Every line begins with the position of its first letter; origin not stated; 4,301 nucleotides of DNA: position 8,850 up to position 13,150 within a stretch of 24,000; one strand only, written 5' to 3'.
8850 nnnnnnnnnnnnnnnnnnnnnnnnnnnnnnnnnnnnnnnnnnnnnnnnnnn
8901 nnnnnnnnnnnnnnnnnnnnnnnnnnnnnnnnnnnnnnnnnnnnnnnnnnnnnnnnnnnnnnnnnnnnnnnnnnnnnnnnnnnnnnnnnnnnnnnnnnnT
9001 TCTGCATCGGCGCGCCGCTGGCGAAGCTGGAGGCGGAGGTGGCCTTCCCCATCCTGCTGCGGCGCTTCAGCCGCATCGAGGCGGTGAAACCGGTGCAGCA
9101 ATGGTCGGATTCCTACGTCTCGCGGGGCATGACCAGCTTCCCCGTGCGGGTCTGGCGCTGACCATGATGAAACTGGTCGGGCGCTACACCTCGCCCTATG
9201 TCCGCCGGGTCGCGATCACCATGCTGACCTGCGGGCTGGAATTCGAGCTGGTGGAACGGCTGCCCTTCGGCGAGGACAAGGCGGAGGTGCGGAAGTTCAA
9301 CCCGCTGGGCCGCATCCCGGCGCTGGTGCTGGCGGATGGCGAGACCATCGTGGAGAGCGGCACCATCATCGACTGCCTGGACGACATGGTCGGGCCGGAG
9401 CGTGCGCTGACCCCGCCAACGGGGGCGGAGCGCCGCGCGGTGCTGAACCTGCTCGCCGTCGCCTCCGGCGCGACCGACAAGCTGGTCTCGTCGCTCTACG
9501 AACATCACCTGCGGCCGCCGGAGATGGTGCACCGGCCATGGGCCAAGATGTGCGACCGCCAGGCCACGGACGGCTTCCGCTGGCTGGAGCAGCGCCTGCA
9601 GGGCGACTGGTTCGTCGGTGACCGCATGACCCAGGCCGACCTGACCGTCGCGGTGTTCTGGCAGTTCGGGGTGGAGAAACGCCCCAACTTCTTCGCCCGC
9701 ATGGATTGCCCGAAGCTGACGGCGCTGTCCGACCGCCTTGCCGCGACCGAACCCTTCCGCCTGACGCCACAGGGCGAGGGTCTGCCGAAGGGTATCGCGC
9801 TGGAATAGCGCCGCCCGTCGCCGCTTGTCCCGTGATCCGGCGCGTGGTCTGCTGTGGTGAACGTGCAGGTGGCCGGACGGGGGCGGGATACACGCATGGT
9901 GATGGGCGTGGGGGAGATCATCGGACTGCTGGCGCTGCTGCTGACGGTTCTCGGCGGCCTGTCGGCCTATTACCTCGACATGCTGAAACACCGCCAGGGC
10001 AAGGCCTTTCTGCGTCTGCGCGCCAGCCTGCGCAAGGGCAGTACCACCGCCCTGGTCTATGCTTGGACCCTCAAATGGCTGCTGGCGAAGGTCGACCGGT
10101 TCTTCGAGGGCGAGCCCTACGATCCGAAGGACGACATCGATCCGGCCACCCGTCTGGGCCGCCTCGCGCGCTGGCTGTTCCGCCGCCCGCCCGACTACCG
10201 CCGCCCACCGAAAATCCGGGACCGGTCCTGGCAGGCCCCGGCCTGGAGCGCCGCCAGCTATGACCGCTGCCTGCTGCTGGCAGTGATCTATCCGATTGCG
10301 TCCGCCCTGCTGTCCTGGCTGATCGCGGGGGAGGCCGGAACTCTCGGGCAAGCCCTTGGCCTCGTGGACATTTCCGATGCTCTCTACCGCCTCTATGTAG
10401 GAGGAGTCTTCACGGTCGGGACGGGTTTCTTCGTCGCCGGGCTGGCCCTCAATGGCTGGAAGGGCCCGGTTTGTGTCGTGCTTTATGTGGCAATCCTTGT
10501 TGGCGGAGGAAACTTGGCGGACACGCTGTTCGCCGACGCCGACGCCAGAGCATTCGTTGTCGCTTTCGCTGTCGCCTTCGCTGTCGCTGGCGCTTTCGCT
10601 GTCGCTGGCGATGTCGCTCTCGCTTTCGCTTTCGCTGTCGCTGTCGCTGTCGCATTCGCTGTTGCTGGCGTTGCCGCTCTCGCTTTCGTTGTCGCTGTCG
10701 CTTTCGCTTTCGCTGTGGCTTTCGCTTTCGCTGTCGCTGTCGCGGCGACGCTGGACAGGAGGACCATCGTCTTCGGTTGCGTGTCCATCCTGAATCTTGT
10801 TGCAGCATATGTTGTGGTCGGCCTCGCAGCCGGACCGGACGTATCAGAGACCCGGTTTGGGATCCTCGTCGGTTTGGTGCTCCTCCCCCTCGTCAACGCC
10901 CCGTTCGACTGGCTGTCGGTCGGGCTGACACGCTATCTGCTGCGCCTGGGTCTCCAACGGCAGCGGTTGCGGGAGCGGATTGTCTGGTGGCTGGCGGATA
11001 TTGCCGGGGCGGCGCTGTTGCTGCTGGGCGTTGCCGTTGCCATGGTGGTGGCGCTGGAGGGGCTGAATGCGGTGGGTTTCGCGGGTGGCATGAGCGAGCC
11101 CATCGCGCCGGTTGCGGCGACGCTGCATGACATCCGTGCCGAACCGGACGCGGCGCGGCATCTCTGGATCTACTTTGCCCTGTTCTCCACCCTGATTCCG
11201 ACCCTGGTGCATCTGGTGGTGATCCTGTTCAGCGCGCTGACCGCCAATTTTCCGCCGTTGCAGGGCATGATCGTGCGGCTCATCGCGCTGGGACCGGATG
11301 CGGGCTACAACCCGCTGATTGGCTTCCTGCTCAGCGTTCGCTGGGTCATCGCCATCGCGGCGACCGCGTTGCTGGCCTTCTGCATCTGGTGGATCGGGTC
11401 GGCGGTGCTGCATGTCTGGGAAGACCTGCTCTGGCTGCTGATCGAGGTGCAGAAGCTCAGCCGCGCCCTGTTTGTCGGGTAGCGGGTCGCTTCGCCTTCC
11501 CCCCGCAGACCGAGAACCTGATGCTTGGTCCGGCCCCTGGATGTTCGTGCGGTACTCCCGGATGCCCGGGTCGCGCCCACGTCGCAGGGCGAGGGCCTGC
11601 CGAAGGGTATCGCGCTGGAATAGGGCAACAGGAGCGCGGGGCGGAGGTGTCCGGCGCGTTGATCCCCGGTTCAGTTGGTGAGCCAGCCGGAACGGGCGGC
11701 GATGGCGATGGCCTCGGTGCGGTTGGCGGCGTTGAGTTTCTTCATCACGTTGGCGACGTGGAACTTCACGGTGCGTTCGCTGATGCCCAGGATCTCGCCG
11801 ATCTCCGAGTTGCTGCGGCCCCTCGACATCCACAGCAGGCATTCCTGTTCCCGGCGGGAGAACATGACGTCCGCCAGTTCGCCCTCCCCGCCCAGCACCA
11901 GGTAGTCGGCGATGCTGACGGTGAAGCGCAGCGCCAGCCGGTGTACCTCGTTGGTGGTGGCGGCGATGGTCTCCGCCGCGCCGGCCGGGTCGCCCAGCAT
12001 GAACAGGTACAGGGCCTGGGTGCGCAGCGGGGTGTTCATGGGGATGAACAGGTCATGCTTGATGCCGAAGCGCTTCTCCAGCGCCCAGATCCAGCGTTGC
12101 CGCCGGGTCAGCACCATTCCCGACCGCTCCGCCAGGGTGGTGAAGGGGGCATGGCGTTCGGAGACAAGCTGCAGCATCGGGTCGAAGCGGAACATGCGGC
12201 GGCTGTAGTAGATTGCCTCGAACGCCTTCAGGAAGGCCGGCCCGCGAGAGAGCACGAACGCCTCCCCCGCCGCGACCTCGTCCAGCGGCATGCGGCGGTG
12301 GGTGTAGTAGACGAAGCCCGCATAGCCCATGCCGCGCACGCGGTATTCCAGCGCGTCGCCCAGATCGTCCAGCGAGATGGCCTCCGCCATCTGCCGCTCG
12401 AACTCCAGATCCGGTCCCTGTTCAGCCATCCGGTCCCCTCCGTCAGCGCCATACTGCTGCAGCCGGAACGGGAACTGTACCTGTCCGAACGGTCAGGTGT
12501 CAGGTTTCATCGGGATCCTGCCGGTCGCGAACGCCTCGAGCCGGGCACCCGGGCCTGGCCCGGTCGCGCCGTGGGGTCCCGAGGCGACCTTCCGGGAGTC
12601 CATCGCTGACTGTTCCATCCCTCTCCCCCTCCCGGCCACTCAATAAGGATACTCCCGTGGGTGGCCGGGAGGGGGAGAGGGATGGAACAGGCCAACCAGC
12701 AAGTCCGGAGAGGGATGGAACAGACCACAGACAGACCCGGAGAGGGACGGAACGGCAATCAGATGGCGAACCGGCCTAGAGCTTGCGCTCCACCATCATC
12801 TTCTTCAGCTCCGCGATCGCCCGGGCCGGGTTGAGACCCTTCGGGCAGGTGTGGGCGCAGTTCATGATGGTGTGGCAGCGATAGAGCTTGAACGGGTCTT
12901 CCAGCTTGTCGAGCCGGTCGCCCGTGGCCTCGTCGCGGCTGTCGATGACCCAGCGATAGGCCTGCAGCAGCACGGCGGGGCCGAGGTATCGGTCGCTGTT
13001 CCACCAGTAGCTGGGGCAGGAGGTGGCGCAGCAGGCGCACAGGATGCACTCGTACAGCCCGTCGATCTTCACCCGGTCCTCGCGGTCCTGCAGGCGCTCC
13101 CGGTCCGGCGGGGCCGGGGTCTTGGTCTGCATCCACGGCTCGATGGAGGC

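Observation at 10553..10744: About 32 tandem hexanucleotide units encoding a 64-residue (Val/Phe)-Ala dipeptide array inside a membrane protein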

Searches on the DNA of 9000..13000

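Call 80: search_rna_families(source=window, start=9000, end=13000, threshold=gathering)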
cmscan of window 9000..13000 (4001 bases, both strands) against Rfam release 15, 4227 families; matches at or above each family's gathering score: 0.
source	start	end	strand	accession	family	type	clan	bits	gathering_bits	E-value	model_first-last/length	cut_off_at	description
